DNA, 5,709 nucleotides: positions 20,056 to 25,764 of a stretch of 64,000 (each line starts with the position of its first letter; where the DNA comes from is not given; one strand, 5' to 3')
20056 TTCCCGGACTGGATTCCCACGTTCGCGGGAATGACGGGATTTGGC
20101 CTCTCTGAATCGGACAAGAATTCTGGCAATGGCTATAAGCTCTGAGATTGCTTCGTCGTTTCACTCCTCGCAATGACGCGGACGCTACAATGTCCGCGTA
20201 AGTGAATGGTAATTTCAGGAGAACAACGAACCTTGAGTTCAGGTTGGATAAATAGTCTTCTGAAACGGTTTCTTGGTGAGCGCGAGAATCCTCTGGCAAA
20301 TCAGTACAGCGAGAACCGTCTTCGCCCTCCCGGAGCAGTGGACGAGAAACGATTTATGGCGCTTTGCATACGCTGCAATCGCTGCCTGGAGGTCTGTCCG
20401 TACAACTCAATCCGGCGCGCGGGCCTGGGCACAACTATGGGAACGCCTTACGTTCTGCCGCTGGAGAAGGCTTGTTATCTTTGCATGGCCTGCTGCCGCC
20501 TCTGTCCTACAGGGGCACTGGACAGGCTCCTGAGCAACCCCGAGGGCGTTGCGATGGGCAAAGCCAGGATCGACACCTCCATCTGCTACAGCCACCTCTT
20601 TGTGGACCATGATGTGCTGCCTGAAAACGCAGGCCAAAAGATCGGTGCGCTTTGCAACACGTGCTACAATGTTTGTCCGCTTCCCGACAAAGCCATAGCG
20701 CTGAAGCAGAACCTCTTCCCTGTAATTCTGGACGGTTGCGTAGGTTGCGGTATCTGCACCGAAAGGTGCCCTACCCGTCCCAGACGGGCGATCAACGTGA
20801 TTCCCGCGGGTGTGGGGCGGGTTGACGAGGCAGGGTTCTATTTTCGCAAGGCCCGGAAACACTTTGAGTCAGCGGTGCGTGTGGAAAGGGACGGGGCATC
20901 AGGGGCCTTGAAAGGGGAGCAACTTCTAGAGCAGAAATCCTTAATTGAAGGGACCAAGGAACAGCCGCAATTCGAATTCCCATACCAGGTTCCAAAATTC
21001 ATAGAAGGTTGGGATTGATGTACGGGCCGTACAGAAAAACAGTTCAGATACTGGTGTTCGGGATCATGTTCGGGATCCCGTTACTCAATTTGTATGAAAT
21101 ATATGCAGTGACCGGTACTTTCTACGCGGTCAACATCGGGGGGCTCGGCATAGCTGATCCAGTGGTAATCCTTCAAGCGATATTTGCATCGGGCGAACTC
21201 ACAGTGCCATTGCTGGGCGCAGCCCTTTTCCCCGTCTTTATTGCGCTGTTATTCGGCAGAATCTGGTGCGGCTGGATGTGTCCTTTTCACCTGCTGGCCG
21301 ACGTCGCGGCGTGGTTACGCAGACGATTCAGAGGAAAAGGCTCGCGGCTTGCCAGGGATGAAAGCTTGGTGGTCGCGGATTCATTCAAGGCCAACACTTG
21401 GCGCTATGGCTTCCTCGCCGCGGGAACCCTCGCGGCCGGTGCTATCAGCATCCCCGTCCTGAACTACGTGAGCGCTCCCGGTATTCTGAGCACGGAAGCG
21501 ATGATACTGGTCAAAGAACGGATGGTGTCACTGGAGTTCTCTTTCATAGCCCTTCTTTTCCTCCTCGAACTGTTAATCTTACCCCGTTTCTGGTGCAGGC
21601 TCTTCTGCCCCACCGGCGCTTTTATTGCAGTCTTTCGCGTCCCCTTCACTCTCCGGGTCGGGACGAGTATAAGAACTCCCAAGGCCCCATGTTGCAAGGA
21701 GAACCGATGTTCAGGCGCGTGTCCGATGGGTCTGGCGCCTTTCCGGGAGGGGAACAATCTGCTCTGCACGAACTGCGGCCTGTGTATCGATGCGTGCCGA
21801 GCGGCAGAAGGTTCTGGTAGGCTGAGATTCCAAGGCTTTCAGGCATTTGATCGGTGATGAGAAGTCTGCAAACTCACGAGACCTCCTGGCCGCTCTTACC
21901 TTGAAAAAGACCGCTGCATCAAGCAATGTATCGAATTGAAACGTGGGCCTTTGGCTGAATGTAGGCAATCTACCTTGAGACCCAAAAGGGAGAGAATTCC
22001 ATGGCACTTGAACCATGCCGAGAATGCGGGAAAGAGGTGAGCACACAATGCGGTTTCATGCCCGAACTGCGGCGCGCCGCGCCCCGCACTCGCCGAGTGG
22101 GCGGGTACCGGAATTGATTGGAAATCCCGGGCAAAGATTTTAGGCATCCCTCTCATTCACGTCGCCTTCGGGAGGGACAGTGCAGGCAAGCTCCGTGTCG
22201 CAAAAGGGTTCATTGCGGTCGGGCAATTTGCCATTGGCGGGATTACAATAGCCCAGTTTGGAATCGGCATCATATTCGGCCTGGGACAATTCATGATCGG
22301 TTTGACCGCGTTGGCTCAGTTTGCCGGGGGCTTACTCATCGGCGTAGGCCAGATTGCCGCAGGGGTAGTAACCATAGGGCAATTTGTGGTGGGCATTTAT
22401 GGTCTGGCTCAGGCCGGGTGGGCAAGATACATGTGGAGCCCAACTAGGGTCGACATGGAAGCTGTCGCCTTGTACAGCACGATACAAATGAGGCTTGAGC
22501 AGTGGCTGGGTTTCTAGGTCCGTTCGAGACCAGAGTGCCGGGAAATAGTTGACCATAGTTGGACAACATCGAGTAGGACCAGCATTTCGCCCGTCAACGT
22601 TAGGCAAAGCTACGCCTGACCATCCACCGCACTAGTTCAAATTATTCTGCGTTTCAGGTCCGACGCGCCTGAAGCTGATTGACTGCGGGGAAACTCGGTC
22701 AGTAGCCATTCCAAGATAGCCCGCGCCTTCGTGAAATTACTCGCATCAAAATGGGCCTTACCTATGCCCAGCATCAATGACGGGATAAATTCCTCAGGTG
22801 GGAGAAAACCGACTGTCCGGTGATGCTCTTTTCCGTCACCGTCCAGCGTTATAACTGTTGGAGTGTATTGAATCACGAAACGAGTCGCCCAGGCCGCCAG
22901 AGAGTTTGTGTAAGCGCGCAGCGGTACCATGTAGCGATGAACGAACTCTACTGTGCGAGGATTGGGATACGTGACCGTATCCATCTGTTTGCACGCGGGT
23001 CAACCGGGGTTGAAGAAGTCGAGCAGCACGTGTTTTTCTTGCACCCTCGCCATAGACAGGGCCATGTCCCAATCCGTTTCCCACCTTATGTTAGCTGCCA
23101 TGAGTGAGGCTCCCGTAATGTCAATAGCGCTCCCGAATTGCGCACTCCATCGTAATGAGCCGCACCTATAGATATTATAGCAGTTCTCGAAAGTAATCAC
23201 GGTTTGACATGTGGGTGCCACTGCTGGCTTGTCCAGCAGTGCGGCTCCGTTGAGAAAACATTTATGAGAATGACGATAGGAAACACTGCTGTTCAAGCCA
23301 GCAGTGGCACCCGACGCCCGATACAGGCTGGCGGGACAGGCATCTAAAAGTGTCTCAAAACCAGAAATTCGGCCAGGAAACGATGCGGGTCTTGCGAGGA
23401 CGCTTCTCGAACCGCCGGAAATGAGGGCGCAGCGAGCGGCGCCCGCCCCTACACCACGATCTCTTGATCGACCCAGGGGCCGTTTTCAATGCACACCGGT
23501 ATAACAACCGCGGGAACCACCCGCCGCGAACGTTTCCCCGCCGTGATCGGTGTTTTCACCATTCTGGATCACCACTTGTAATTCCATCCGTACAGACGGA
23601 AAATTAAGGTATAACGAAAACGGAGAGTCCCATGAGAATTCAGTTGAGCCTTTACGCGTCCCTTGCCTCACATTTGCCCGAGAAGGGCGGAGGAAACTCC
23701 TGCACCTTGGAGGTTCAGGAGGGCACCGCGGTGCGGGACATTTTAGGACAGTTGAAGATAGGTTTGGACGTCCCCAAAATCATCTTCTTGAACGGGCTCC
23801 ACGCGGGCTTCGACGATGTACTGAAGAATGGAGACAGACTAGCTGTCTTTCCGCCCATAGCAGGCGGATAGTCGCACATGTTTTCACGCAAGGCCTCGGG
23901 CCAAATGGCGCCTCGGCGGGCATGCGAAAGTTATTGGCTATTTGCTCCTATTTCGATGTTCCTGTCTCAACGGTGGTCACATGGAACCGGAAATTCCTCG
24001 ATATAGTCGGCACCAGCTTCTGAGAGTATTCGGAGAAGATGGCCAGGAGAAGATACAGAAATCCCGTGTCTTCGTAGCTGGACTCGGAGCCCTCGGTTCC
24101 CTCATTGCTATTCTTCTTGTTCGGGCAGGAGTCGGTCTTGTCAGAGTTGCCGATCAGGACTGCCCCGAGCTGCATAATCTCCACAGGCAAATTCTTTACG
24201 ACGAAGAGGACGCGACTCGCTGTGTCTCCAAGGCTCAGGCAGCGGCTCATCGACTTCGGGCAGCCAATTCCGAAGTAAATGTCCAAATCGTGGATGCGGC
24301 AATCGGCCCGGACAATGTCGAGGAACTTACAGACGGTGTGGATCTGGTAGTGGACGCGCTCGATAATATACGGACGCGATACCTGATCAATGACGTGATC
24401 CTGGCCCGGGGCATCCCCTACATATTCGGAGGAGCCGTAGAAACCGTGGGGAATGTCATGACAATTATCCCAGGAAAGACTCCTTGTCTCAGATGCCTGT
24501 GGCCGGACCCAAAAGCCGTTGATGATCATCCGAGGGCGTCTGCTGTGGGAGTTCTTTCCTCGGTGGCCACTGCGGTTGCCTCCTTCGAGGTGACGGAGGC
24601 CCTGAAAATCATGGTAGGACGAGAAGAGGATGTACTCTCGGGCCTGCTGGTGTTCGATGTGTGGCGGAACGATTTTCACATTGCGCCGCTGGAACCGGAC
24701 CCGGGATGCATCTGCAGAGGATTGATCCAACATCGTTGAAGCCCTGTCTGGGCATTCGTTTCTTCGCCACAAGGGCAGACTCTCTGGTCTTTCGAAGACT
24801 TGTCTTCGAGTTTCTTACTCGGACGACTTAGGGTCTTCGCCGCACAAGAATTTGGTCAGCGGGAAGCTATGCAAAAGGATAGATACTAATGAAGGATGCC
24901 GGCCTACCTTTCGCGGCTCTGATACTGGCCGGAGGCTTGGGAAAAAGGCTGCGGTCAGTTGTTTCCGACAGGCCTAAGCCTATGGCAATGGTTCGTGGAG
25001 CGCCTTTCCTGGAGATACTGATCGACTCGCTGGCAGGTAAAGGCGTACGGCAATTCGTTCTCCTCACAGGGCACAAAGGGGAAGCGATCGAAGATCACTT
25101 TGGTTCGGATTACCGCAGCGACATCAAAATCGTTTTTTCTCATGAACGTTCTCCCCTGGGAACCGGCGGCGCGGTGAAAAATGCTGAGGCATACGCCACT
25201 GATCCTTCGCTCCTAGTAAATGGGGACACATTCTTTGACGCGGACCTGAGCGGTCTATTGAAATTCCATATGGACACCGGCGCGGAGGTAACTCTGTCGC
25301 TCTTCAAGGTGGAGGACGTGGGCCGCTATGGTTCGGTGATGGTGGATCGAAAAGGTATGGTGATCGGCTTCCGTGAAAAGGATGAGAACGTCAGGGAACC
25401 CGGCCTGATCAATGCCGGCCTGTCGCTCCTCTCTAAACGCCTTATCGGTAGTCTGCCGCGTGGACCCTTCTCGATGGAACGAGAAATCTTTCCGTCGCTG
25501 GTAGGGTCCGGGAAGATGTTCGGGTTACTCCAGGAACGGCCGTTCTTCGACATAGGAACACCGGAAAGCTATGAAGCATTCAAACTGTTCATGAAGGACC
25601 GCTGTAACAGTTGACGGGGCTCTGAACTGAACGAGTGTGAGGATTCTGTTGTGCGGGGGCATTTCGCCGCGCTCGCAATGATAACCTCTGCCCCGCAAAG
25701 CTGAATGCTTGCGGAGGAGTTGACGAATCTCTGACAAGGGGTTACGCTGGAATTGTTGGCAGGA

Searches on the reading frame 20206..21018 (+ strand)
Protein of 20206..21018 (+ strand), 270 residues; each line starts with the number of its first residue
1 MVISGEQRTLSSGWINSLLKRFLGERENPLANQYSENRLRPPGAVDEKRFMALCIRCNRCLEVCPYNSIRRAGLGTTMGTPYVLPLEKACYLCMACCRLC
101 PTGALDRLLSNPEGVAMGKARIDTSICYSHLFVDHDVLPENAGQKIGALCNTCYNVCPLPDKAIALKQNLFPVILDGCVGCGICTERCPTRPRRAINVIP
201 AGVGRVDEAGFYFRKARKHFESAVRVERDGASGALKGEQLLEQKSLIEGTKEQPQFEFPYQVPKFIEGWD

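Call 48: search_protein_families(library=pfam, proteins=[window:20206-21018:+], max_evalue=0.00001)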
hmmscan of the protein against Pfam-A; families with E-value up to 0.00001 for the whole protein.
window:20206-21018:+ (270 aa): 9 families
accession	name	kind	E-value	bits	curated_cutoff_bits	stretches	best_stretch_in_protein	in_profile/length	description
PF12838.12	Fer4_7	-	4.6e-13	49.8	27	1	54-104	2-52/52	4Fe-4S dicluster domain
PF00037.32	Fer4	-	4.5e-12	45.7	21.1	0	53-70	7-24/24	4Fe-4S binding domain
PF14697.11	Fer4_21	-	2.2e-11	44.1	35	1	150-190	11-53/59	4Fe-4S dicluster domain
PF13187.11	Fer4_9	-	2.2e-11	44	27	1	54-104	2-51/52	4Fe-4S dicluster domain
PF13484.11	Fer4_16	-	9e-11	42.8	30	0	90-158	2-64/66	4Fe-4S double cluster binding domain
PF13237.11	Fer4_10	-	2.8e-09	37.2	25.5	0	150-189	12-53/53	4Fe-4S dicluster domain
PF25160.1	LdpA_Fe-S-bd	-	1.8e-08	34.4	27.6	0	41-71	14-45/49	LdpA Fe-S cluster-binding domain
PF12837.12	Fer4_6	-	4.3e-07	30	25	0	51-69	6-24/24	4Fe-4S binding domain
PF13183.11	Fer4_8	-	1.4e-06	29.2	27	0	175-223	2-28/68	4Fe-4S dicluster domain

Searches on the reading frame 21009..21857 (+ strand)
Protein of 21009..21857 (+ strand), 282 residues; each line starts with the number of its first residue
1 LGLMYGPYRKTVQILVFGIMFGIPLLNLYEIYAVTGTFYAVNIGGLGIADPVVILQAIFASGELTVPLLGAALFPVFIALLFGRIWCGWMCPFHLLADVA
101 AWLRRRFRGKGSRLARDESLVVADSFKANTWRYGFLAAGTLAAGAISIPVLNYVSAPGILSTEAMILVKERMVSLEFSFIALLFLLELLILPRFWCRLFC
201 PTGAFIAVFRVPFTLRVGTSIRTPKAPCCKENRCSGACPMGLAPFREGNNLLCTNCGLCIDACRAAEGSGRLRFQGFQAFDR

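Call 48: search_protein_families(library=pfam, proteins=[window:21009-21857:+], max_evalue=0.00001)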
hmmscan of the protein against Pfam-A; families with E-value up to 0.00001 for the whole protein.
window:21009-21857:+ (282 aa): 1 family
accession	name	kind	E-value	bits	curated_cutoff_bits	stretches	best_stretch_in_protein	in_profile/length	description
PF12801.12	Fer4_5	-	6.6e-13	48.8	22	1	68-108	5-45/48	4Fe-4S binding domain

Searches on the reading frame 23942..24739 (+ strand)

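Call 48: search_protein_families(library=pfam, proteins=[window:23942-24739:+], max_evalue=0.00001)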
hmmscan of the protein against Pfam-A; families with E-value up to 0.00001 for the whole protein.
window:23942-24739:+ (265 aa): 1 family
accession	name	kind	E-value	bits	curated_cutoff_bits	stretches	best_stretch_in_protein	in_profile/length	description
PF00899.27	ThiF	-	5.9e-68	229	28.1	1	21-256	1-236/238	ThiF family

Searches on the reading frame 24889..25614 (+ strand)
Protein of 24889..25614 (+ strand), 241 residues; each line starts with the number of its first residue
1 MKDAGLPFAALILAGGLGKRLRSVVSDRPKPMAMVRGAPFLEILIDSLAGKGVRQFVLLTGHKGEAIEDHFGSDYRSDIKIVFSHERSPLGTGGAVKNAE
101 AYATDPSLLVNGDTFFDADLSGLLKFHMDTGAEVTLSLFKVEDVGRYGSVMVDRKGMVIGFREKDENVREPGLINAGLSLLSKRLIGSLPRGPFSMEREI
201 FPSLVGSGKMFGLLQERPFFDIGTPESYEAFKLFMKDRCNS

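Call 48: search_protein_families(library=pfam, proteins=[window:24889-25614:+], max_evalue=0.00001)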
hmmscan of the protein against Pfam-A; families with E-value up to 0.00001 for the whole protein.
window:24889-25614:+ (241 aa): 2 families
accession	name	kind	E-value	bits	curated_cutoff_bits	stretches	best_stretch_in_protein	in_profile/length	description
PF00483.29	NTP_transferase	-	1.4e-27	97.3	21.2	1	10-234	2-241/245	Nucleotidyl transferase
PF12804.13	NTP_transf_3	-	3.6e-09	37.4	27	1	10-125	1-108/160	MobA-like NTP transferase domain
